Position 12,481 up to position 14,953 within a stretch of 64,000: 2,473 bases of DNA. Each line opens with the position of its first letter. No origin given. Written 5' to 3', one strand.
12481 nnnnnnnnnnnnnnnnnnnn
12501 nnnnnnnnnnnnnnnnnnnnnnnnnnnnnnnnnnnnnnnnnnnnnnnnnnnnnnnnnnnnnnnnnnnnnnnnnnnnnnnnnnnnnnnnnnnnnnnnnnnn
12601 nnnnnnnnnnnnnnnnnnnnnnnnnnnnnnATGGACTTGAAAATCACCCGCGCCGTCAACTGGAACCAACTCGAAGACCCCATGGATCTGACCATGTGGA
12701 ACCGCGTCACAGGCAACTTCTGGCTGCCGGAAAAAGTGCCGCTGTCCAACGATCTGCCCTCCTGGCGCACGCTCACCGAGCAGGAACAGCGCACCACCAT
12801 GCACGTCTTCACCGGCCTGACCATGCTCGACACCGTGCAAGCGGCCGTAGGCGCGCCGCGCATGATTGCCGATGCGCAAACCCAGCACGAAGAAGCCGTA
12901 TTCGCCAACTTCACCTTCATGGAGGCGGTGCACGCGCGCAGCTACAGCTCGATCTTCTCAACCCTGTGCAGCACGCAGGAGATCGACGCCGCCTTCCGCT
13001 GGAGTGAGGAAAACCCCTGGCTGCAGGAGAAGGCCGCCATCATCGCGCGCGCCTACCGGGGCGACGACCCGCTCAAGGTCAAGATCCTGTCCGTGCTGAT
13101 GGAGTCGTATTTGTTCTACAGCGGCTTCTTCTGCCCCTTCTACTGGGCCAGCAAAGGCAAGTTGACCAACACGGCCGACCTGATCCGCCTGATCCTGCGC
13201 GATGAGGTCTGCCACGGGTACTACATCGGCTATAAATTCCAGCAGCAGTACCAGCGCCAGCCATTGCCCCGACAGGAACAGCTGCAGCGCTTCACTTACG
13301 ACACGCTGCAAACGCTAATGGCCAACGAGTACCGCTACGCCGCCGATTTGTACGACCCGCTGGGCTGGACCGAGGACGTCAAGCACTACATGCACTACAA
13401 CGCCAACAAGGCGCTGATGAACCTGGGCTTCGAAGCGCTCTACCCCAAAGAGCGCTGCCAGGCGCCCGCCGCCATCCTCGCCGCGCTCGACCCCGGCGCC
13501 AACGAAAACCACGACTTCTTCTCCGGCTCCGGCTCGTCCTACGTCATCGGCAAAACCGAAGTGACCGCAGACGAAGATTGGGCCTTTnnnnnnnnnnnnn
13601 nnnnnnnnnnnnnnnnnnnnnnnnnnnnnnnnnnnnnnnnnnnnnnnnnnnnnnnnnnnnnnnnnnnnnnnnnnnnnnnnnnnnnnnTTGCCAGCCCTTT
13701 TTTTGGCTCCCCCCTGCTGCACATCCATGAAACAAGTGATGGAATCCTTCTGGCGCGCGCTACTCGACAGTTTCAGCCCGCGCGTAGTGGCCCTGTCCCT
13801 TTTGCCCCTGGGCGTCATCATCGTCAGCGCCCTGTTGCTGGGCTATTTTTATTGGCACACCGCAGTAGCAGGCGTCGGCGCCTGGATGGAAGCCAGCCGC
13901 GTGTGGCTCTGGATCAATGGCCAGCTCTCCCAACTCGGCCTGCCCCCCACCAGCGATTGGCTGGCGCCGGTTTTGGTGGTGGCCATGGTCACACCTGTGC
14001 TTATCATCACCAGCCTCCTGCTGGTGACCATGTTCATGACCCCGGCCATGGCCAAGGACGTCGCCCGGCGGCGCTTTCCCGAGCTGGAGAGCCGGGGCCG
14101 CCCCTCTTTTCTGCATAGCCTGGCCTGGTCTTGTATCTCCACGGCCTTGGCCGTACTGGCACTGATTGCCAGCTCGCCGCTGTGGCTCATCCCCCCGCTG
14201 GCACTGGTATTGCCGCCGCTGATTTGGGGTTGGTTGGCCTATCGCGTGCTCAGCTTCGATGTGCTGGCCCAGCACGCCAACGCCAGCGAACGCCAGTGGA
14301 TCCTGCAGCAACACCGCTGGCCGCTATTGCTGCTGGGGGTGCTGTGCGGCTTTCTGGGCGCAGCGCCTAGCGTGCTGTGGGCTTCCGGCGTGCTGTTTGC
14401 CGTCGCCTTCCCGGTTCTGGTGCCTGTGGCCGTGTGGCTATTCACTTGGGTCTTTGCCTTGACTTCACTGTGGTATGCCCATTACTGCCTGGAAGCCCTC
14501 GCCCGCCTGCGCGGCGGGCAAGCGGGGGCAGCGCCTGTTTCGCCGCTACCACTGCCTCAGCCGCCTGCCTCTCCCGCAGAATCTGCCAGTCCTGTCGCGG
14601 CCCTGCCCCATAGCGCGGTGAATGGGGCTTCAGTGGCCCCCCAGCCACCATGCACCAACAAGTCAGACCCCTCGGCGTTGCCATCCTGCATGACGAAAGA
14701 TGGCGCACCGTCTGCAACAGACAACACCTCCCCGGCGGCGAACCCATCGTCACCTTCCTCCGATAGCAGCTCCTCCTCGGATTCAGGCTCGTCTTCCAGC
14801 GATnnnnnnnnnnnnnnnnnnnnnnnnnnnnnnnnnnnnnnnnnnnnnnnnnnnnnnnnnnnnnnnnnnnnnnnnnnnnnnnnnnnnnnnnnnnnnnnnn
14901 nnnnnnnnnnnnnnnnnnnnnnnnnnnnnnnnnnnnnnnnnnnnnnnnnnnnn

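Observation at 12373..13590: Orphan class Ib ribonucleotide reductase beta subunit (nrdF) without nrdE/nrdI/nrdH, preceded by two perfect palindromes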

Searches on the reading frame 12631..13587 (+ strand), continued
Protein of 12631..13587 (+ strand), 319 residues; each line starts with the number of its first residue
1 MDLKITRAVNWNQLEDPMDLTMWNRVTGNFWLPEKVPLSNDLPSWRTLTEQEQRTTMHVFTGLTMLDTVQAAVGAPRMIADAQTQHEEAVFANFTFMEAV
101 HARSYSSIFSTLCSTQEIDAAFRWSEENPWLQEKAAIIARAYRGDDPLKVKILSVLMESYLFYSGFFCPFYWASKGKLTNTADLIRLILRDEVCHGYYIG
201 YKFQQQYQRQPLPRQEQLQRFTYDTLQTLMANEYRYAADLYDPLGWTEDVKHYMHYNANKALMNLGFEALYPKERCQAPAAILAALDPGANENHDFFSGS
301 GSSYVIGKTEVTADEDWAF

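Call 92: search_protein_families(library=pfam, proteins=[L002:10971-12284:-, L006:8080-9201:+, L006:12024-12749:-], max_evalue=0.00001)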
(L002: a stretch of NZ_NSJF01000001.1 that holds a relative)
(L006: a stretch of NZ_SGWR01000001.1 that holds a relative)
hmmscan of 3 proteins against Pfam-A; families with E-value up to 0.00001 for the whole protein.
L002:10971-12284:- (438 aa): 2 families
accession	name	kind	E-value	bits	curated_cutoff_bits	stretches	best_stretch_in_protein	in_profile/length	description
PF02481.21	DNA_processg_A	-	1.4e-69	234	29.6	1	94-312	8-210/212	DNA recombination-mediator protein A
PF17782.7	DprA_WH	-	6.2e-16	58.6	22.9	1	370-430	1-61/61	DprA winged helix domain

L006:8080-9201:+ (374 aa): 1 family
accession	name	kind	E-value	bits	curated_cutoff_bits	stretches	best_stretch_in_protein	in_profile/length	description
PF00589.27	Phage_integrase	-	1.3e-19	71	27.1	1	220-365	22-169/172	Phage integrase family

L006:12024-12749:- (242 aa): 1 family
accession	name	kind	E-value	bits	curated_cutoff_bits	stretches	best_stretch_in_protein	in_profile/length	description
PF00210.30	Ferritin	-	6.6e-26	91.4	24.5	1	93-227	3-142/142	Ferritin-like domain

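Call 95: list_cluster_members(proteins=[window:12631-13587:+, P0121, P0125, P0126, P0127])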
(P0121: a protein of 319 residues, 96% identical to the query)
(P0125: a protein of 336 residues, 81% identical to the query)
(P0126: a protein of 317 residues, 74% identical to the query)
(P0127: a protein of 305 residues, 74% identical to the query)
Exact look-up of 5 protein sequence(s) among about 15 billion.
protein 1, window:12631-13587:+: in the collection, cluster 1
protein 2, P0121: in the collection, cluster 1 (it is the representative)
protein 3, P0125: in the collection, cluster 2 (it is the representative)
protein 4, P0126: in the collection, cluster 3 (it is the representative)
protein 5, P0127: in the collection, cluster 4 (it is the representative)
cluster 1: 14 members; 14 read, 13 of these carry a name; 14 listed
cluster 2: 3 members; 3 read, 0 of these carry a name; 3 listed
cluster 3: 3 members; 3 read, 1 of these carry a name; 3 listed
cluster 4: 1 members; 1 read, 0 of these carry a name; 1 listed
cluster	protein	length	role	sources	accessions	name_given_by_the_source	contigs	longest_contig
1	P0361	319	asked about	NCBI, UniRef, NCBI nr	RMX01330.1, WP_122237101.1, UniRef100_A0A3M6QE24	class 1b ribonucleoside-diphosphate reductase subunit beta [Allofranklinella ... | Ribonucleoside-diphosphate reductase subunit beta n=1 Tax=Allofranklinella ...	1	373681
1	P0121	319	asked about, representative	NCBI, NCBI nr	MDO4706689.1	MAG: class 1b ribonucleoside-diphosphate reductase subunit beta [Comamonadaceae bacterium] | class 1b ribonucleoside-diphosphate reductase subunit beta [Comamonadaceae bacterium]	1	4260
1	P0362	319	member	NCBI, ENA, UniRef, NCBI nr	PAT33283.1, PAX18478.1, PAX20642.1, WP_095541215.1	class 1b ribonucleoside-diphosphate reductase subunit beta [Vandammella animalimorsus] | Ribonucleoside-diphosphate reductase subunit beta n=1 Tax=Vandammella animalimorsus ...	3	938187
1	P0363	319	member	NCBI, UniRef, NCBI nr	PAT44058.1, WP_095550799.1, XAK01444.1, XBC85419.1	class 1b ribonucleoside-diphosphate reductase subunit beta [Vandammella animalimorsus] | Ribonucleoside-diphosphate reductase subunit beta n=1 Tax=Vandammella animalimorsus ...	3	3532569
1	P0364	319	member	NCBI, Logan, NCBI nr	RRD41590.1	class 1b ribonucleoside-diphosphate reductase subunit beta [Comamonadaceae bacterium ...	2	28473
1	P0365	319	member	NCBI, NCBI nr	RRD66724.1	class 1b ribonucleoside-diphosphate reductase subunit beta [Comamonadaceae bacterium ...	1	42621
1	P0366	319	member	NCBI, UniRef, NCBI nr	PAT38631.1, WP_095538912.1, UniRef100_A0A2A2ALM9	class 1b ribonucleoside-diphosphate reductase subunit beta [Vandammella animalimorsus] | Ribonucleoside-diphosphate reductase subunit beta n=1 Tax=Vandammella animalimorsus ...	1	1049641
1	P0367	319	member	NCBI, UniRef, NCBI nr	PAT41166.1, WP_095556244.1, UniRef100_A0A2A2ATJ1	class 1b ribonucleoside-diphosphate reductase subunit beta [Vandammella animalimorsus] | Ribonucleoside-diphosphate reductase subunit beta n=1 Tax=Vandammella animalimorsus ...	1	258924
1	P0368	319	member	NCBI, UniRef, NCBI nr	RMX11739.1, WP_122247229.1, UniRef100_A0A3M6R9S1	class 1b ribonucleoside-diphosphate reductase subunit beta [Allofranklinella ... | Ribonucleoside-diphosphate reductase subunit beta n=1 Tax=Allofranklinella ...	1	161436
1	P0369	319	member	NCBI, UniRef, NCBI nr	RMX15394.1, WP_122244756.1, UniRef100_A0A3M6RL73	class 1b ribonucleoside-diphosphate reductase subunit beta [Vandammella animalimorsus] | Ribonucleoside-diphosphate reductase subunit beta n=1 Tax=Vandammella animalimorsus ...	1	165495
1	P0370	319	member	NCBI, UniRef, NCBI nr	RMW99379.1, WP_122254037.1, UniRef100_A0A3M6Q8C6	class 1b ribonucleoside-diphosphate reductase subunit beta [Allofranklinella ... | Ribonucleoside-diphosphate reductase subunit beta n=1 Tax=Allofranklinella ...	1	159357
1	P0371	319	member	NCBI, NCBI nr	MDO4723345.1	MAG: class 1b ribonucleoside-diphosphate reductase subunit beta [Comamonadaceae bacterium] | class 1b ribonucleoside-diphosphate reductase subunit beta [Comamonadaceae bacterium]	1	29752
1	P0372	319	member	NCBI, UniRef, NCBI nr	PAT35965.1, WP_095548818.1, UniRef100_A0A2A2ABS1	class 1b ribonucleoside-diphosphate reductase subunit beta [Vandammella animalimorsus] | Ribonucleoside-diphosphate reductase subunit beta n=1 Tax=Vandammella animalimorsus ...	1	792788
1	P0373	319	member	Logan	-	-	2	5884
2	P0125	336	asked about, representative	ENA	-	-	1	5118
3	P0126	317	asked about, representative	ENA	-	-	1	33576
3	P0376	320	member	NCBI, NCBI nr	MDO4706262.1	MAG: class 1b ribonucleoside-diphosphate reductase subunit beta [Comamonadaceae bacterium] | class 1b ribonucleoside-diphosphate reductase subunit beta [Comamonadaceae bacterium]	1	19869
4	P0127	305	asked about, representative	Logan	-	-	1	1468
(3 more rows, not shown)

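Call 96: find_encoding_contigs(protein=P0376, flank=10000, max_places=3)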
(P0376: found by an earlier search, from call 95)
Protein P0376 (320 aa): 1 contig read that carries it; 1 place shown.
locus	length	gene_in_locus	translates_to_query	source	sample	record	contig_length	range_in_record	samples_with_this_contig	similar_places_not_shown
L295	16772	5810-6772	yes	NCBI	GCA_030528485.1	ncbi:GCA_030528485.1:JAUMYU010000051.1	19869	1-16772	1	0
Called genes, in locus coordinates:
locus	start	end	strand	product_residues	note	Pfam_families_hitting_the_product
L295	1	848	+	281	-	?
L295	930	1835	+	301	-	-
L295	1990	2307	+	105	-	-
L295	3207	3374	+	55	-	-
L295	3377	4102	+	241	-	PF02511:Thy1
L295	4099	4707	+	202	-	-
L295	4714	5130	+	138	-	-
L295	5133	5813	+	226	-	-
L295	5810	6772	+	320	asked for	PF00268:Ribonuc_red_sm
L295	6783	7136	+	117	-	-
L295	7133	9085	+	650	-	PF00476:DNA_pol_A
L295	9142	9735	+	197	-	-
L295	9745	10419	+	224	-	PF12705:PDDEXK_1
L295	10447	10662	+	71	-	-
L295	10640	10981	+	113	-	-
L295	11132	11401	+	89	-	-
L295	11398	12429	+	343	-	PF18909:dGTP_diPhyd_N, PF16473:Rv2179c-like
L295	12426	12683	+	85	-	PF11112:PyocinActivator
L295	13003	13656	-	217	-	PF09865:DUF2092 (faint), PF03548:LolA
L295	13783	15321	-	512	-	PF02321:OEP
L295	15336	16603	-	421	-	PF12704:MacB_PCD, PF02687:FtsX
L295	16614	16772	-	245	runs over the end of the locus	PF00005:ABC_tran, PF02463:SMC_N (faint), PF13304:AAA_21 (faint)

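Call 99: search_protein_families(library=phrogs, proteins=[L295:3-845:+, L295:930-1832:+, L295:1990-2304:+, L295:3207-3371:+, L295:3377-4099:+, L295:4099-4704:+, L295:4714-5127:+, L295:5133-5810:+, L295:6783-7133:+, L295:11398-12426:+], max_evalue=0.001)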
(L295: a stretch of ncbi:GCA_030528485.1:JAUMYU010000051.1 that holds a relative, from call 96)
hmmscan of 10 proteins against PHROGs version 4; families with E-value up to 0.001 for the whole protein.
L295:3-845:+ (281 aa): 3 families
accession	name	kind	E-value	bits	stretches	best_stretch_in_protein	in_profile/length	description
phrog_16683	-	unknown function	1.3e-19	71.6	1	38-243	108-316/368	-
phrog_22302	-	unknown function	8.5e-10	39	1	28-234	66-270/453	-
phrog_2443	-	other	8.3e-07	29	1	19-224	135-357/801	amidoligase enzyme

L295:930-1832:+ (301 aa): 0 families

L295:1990-2304:+ (105 aa): 0 families

L295:3207-3371:+ (55 aa): 3 families
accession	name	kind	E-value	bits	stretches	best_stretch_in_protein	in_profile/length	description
phrog_4433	-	unknown function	1.9e-06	28.5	1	2-52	261-308/312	-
phrog_23265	-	unknown function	4.2e-05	24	1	3-50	172-215/222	-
phrog_27197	-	unknown function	5.3e-05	24.6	1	2-52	44-94/97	-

L295:3377-4099:+ (241 aa): 3 families
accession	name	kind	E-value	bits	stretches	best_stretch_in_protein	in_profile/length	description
phrog_85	-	DNA, RNA and nucleotide metabolism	3.9e-54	185.5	1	34-234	386-585/866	thymidylate synthase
phrog_10644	-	DNA, RNA and nucleotide metabolism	6.8e-14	53.3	1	90-228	11-150/160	thymidylate synthase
phrog_28804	-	DNA, RNA and nucleotide metabolism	0.00012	23.4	1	166-217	19-70/91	thymidylate synthase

L295:4099-4704:+ (202 aa): 1 family
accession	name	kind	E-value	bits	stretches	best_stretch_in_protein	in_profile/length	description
phrog_671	-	other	5.6e-19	69.1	1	19-126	551-639/678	nucleotide pyrophosphohydrolase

L295:4714-5127:+ (138 aa): 0 families

L295:5133-5810:+ (226 aa): 4 families
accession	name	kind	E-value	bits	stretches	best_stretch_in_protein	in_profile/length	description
phrog_7964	-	unknown function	4.3e-47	161.3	2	9-173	39-198/269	-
phrog_5070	-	unknown function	1.9e-41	142.5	2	89-215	55-181/182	-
phrog_5353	-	unknown function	8.6e-12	46.1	1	44-211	8-163/256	-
phrog_36281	-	unknown function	8.2e-05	23.2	1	91-202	159-269/290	-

L295:6783-7133:+ (117 aa): 0 families

L295:11398-12426:+ (343 aa): 12 families
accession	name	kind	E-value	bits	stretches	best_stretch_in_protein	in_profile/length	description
phrog_255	-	DNA, RNA and nucleotide metabolism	2.5e-40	139.8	1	127-320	173-372/436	exonuclease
phrog_5033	-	lysis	2e-29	103.8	1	9-119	65-172/178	endolysin; inhibits RNA polymerase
phrog_19680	-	unknown function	1.4e-20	75.2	1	17-119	85-184/188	-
phrog_801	-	DNA, RNA and nucleotide metabolism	1.5e-17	65.4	1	17-118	95-190/476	dATP / dGTP pyrophosphohydrolase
phrog_14078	-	unknown function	7e-17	62.8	1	125-309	72-256/264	-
phrog_2082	-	DNA, RNA and nucleotide metabolism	3.5e-11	43.1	1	133-310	639-816/823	exonuclease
phrog_20376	-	DNA, RNA and nucleotide metabolism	4.3e-10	39.9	1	135-309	348-522/530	exonuclease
phrog_192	-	DNA, RNA and nucleotide metabolism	2e-08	34.9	1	134-317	106-281/397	DNA polymerase exonuclease subunit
phrog_2252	-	lysis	3e-06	28.2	1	25-115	108-192/285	endolysin; inhibits RNA polymerase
phrog_8783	-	unknown function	4.1e-06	27.6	1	237-310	30-107/114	-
phrog_31158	-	unknown function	7.5e-05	23.4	1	23-116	9-97/224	-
phrog_2259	-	DNA, RNA and nucleotide metabolism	0.00083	20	0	223-315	89-181/186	Rnase H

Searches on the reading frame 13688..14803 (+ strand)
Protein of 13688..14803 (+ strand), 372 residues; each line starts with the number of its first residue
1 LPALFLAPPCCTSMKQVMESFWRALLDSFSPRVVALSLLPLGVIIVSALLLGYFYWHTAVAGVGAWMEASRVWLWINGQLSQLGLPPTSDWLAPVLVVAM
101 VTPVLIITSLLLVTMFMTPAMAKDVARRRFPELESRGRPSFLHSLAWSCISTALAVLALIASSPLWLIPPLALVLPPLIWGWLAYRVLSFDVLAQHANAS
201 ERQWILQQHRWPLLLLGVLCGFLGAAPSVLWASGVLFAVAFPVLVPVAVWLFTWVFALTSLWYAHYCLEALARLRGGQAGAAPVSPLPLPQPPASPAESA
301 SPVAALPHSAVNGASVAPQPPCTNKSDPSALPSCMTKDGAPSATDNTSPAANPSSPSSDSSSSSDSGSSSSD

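Call 5: search_protein_families(library=ncbifam, proteins=[window:13688-14803:+], max_evalue=0.001)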
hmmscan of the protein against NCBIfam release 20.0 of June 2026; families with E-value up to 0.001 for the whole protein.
window:13688-14803:+ (372 aa): 0 families

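Call 6: search_protein_families(library=pfam, proteins=[window:13688-14803:+], max_evalue=0.001)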
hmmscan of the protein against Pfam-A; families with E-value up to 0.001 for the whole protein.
window:13688-14803:+ (372 aa): 1 family
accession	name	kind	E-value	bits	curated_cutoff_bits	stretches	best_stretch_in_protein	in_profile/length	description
PF07264.17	EI24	-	1.5e-26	94.2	32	1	21-231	2-195/199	Sulfate transporter CysZ/Etoposide-induced protein 2.4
